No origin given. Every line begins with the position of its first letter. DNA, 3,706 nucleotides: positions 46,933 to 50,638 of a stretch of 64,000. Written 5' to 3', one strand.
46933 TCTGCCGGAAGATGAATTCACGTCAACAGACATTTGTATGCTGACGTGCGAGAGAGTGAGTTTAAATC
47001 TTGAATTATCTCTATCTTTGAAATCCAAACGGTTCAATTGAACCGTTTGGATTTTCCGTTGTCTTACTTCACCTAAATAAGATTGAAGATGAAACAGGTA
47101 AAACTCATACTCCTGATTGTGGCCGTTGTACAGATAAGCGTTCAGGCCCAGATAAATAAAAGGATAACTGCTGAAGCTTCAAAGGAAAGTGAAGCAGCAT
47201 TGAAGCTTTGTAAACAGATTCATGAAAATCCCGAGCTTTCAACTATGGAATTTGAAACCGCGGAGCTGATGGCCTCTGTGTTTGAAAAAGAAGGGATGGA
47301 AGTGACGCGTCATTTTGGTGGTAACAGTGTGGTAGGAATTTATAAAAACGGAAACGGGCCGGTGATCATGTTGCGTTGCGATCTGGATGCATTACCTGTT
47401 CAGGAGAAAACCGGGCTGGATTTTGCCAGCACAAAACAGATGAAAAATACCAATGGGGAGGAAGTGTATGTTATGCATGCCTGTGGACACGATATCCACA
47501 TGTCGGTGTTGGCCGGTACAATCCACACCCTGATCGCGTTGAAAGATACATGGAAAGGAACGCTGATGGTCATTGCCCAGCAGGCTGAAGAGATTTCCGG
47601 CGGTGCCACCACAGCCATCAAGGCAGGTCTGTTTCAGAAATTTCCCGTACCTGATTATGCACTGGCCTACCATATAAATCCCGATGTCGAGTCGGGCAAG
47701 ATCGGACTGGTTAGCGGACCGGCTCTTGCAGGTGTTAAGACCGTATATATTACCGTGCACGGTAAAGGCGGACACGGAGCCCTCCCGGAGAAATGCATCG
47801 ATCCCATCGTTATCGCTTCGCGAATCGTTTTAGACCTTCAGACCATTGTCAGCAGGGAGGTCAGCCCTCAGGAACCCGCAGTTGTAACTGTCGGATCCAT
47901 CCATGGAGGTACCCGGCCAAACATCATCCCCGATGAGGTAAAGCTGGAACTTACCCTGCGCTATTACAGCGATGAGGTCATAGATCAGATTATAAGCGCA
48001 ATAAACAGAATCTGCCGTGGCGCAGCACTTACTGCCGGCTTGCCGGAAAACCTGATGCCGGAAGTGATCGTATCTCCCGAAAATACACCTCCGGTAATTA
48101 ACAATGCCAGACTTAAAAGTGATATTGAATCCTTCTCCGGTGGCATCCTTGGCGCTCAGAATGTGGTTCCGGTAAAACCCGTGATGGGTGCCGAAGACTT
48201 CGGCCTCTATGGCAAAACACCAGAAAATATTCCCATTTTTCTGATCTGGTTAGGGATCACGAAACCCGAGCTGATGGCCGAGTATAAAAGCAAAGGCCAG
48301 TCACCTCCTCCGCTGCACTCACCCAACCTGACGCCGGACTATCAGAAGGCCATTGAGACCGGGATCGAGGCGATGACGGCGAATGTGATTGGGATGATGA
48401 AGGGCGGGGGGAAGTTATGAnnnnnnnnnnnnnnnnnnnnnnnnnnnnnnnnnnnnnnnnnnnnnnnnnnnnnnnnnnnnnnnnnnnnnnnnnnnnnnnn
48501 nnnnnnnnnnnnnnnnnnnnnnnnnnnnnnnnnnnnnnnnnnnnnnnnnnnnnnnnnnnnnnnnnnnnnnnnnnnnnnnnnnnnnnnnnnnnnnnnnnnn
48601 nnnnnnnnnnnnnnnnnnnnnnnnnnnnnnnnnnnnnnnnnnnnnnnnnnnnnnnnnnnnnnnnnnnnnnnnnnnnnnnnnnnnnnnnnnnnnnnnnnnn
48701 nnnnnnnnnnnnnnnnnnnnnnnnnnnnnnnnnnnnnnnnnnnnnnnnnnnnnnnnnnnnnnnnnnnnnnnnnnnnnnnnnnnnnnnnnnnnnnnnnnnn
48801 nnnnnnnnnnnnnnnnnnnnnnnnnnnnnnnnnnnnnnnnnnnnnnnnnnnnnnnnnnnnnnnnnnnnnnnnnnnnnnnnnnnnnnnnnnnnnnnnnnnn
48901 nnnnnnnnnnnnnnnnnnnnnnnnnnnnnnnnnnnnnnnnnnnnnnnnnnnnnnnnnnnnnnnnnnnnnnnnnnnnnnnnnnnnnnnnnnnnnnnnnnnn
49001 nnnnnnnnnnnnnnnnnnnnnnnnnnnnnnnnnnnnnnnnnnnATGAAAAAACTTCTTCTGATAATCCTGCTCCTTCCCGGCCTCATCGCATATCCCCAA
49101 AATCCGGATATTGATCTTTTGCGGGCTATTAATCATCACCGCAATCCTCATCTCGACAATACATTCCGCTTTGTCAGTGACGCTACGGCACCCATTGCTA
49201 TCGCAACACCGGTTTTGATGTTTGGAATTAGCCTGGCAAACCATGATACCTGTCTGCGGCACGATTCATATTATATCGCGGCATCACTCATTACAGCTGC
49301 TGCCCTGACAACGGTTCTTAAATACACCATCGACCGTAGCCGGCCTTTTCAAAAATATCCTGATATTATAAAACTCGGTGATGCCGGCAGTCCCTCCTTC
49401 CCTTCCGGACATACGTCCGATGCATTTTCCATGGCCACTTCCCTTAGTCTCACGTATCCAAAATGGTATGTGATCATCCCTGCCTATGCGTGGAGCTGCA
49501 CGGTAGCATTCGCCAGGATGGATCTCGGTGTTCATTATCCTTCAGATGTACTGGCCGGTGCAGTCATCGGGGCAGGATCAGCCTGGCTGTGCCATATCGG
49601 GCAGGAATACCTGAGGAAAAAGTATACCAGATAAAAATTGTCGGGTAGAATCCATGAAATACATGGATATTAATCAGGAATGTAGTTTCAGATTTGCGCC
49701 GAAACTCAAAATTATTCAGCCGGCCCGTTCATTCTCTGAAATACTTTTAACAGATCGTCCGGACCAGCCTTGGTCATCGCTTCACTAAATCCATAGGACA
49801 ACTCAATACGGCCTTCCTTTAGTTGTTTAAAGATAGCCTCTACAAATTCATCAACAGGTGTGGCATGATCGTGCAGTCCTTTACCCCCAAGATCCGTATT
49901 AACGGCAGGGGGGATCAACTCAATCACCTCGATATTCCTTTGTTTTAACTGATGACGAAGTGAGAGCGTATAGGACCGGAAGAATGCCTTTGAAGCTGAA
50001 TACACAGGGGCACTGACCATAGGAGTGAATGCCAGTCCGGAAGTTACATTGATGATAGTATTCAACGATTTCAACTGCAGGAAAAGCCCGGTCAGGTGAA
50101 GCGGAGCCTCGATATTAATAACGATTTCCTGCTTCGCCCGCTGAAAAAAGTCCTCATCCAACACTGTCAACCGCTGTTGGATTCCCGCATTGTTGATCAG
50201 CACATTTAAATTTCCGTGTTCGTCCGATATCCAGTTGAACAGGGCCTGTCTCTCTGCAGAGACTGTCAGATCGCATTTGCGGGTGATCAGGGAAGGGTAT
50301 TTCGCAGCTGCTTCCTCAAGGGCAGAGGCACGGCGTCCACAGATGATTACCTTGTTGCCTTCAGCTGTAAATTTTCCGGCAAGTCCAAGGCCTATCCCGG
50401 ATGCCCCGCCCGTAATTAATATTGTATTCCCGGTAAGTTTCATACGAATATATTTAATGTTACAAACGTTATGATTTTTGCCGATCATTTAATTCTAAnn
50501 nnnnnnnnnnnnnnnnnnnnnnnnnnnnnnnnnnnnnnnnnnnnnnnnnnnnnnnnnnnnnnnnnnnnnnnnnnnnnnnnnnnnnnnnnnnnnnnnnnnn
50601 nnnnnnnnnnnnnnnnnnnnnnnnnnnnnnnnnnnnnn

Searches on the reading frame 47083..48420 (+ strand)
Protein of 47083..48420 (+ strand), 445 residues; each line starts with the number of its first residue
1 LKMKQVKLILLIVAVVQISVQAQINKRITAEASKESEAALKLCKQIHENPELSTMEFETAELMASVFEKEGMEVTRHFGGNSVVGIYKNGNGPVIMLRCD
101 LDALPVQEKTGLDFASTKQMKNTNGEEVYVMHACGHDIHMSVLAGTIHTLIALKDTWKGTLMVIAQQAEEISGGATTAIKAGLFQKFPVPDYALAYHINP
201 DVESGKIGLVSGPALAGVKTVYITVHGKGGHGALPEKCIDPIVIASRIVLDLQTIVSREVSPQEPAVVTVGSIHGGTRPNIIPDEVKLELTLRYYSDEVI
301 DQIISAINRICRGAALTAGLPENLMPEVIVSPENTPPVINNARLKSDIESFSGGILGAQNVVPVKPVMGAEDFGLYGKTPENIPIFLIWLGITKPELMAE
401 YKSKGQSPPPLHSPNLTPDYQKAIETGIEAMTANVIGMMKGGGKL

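Call 55: search_protein_families(library=pfam, proteins=[window:47083-48420:+], max_evalue=0.001)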
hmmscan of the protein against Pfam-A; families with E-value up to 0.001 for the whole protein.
window:47083-48420:+ (445 aa): 2 families
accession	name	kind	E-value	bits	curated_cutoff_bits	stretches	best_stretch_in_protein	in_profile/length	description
PF01546.33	Peptidase_M20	-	1.5e-27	97.3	24.6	1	96-391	1-175/206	Peptidase family M20/M25/M40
PF07687.19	M20_dimer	-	8.5e-17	61.5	21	1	216-313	4-101/107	Peptidase dimerisation domain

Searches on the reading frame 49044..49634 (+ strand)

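Call 55: search_protein_families(library=pfam, proteins=[window:49044-49634:+], max_evalue=0.001)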
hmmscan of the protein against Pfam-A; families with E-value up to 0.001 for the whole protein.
window:49044-49634:+ (196 aa): 2 families
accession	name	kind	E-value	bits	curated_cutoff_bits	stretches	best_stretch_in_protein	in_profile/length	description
PF01569.27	PAP2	-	1.5e-23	83.4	27.2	1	77-189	4-127/130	PAP2 superfamily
PF14378.12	PAP2_3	-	3.3e-08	34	27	1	104-182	112-190/190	PAP2 superfamily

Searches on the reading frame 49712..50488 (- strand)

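Call 55: search_protein_families(library=pfam, proteins=[window:49712-50488:-], max_evalue=0.001)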
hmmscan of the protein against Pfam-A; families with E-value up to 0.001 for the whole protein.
window:49712-50488:- (258 aa): 4 families
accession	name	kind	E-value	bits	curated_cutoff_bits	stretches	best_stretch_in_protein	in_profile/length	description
PF00106.31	adh_short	-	8.4e-40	136.8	26.6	1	22-202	2-188/195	short chain dehydrogenase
PF13561.12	adh_short_C2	-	6.1e-19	69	27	1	29-208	3-187/236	Enoyl-(Acyl carrier protein) reductase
PF08659.16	KR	-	5.6e-07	30.1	22.6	1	22-174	2-160/180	KR domain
PF01370.27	Epimerase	-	0.00041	20.3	20.9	1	23-227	1-197/240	NAD dependent epimerase/dehydratase family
